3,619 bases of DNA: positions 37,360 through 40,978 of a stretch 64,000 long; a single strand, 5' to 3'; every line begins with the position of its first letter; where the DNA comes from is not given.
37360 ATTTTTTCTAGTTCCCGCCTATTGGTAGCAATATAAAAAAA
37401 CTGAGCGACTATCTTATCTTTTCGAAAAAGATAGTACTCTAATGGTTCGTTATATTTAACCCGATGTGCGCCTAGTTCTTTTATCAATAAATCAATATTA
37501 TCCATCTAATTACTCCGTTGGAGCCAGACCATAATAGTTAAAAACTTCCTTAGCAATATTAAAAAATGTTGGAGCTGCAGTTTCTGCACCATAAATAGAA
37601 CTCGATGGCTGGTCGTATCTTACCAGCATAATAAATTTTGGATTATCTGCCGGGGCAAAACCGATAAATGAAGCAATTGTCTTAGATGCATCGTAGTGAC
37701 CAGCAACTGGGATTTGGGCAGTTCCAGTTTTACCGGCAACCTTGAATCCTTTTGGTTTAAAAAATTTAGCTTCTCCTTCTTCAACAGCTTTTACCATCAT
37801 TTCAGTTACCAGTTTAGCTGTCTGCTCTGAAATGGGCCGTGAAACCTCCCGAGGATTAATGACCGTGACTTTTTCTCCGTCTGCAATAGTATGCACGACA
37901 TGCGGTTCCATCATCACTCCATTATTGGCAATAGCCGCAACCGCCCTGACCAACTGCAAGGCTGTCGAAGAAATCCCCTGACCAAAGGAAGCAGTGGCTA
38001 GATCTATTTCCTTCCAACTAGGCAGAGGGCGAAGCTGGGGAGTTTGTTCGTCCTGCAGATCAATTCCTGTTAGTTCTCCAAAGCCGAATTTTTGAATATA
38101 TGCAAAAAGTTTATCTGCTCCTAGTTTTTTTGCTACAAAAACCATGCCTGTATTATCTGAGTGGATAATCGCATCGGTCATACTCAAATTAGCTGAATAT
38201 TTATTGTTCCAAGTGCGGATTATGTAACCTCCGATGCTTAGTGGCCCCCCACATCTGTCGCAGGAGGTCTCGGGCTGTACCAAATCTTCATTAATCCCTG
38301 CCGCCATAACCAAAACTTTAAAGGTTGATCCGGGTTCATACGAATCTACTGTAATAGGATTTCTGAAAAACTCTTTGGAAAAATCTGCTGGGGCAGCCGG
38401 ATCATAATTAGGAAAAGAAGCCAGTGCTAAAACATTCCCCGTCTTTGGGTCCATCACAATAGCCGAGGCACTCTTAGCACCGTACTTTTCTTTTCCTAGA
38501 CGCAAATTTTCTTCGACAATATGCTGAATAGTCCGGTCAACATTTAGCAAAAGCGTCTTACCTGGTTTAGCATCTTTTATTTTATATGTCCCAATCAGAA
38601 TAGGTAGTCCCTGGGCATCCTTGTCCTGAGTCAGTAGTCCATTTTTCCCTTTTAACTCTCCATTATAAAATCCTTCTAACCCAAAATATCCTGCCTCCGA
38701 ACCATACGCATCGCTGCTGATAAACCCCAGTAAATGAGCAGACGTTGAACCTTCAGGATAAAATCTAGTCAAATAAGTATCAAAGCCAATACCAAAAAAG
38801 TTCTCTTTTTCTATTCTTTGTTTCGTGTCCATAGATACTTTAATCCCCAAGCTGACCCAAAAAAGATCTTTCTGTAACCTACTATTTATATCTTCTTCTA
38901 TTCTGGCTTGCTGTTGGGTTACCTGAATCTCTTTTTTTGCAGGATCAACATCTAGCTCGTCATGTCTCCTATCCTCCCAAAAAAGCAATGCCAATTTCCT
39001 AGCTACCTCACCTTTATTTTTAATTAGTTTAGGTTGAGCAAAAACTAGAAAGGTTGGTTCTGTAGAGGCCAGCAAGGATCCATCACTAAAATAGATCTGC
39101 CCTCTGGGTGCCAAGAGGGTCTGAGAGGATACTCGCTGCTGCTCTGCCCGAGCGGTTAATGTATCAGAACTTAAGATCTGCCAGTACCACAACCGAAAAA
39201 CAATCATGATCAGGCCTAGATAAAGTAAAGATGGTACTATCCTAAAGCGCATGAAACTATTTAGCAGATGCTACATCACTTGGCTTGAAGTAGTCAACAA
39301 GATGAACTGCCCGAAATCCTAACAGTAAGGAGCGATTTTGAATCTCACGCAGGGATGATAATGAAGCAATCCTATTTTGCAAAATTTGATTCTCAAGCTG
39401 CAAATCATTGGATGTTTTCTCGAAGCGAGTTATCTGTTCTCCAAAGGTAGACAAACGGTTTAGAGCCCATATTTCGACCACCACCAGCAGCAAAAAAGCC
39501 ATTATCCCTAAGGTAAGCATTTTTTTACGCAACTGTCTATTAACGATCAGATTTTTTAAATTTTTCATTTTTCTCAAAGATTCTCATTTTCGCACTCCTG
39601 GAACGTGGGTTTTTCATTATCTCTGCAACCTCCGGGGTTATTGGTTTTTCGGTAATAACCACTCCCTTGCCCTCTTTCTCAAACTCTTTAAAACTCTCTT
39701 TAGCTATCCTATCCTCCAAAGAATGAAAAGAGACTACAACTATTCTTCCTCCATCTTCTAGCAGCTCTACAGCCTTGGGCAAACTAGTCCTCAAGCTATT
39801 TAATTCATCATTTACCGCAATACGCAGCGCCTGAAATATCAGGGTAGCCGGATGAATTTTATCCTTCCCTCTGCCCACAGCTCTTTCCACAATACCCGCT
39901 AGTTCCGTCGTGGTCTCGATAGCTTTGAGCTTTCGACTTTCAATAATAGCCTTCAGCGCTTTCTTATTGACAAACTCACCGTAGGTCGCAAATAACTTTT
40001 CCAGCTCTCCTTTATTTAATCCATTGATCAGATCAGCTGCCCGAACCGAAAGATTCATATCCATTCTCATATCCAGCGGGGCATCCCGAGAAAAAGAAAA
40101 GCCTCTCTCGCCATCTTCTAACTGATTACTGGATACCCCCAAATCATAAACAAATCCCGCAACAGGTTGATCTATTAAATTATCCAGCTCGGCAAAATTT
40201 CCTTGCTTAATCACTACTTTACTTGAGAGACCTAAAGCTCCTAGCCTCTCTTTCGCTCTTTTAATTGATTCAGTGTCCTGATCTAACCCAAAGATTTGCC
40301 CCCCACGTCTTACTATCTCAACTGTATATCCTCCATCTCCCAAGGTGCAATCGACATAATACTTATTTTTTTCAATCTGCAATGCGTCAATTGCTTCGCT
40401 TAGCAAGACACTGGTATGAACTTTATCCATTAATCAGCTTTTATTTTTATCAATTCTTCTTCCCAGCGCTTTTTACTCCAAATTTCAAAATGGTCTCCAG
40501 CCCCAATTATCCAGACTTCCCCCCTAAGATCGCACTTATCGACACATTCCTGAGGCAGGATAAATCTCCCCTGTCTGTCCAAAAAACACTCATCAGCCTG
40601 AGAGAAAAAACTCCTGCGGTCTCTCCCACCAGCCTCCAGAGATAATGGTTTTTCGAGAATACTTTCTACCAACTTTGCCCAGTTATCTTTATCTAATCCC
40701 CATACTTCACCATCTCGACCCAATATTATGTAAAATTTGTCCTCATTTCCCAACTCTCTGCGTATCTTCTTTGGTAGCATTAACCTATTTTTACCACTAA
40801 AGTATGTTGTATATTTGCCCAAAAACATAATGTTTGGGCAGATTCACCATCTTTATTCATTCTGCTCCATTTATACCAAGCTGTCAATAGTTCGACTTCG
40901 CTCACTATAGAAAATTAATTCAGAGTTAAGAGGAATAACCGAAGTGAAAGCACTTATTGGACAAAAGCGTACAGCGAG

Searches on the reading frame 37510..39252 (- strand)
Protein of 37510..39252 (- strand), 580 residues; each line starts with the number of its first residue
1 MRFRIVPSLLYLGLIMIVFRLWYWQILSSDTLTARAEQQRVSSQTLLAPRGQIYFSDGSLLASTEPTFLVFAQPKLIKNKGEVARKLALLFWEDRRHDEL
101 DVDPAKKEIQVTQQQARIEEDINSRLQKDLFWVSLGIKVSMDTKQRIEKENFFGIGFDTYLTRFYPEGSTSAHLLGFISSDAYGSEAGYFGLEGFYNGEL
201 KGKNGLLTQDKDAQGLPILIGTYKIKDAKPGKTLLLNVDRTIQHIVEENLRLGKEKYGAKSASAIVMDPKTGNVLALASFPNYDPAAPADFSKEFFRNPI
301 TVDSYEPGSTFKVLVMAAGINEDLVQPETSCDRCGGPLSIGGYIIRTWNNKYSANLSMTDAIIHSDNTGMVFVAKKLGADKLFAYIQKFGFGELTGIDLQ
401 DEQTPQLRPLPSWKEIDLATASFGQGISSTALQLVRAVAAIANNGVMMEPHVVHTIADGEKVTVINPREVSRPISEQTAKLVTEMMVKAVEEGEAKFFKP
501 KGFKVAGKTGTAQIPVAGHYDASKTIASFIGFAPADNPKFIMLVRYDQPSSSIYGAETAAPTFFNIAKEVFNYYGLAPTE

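Call 12: search_protein_families(library=pfam, proteins=[window:37510-39252:-], max_evalue=0.001)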
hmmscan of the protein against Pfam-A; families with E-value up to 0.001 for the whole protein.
window:37510-39252:- (580 aa): 3 families
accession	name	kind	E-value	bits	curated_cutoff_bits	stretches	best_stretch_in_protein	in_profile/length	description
PF00905.27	Transpeptidase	-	3.4e-76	256.8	22.1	1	263-566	2-297/299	Penicillin binding protein transpeptidase domain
PF03717.20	PBP_dimer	-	7.3e-15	56.3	24.4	1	48-216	4-174/180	Penicillin-binding Protein dimerisation domain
PF13354.11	Beta-lactamase2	-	0.00056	19.8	22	0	344-512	63-190/214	Beta-lactamase enzyme family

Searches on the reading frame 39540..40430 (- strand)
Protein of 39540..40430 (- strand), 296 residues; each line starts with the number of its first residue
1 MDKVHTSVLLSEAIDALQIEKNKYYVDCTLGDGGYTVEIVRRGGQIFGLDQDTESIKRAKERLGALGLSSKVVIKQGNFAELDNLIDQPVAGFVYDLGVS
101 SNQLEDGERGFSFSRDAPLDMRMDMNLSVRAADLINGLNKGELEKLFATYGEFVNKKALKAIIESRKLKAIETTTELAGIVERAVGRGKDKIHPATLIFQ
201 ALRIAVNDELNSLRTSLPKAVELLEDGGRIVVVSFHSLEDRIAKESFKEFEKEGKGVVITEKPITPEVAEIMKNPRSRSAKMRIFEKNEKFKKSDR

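Call 75: search_protein_families(library=pfam, proteins=[window:39540-40430:-], max_evalue=0.001)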
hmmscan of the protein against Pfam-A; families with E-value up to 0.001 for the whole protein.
window:39540-40430:- (296 aa): 4 families
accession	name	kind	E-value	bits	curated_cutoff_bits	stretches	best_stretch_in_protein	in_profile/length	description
PF01795.25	Methyltransf_5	-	2.6e-88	296.9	27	1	4-287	3-308/309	MraW methylase family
PF13847.12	Methyltransf_31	-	1e-06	28.9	27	1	20-85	2-69/145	Methyltransferase domain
PF06962.18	rRNA_methylase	-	0.00018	21.9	22.7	0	46-98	1-53/137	Putative rRNA methylase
PF13649.12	Methyltransf_25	-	0.00024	22.2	27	1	27-83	3-59/97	Methyltransferase domain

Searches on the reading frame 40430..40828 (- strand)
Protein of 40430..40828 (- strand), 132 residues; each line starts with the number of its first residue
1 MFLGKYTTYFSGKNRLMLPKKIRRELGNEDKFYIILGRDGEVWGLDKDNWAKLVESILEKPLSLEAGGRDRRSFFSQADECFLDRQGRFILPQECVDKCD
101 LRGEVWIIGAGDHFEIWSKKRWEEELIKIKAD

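Call 75: search_protein_families(library=pfam, proteins=[window:40430-40828:-], max_evalue=0.001)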
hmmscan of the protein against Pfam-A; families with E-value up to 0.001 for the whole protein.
window:40430-40828:- (132 aa): 1 family
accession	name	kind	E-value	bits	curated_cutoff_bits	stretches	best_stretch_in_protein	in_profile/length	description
PF02381.23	MraZ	-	7.3e-21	74.4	23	2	74-125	1-52/72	MraZ protein, putative antitoxin-like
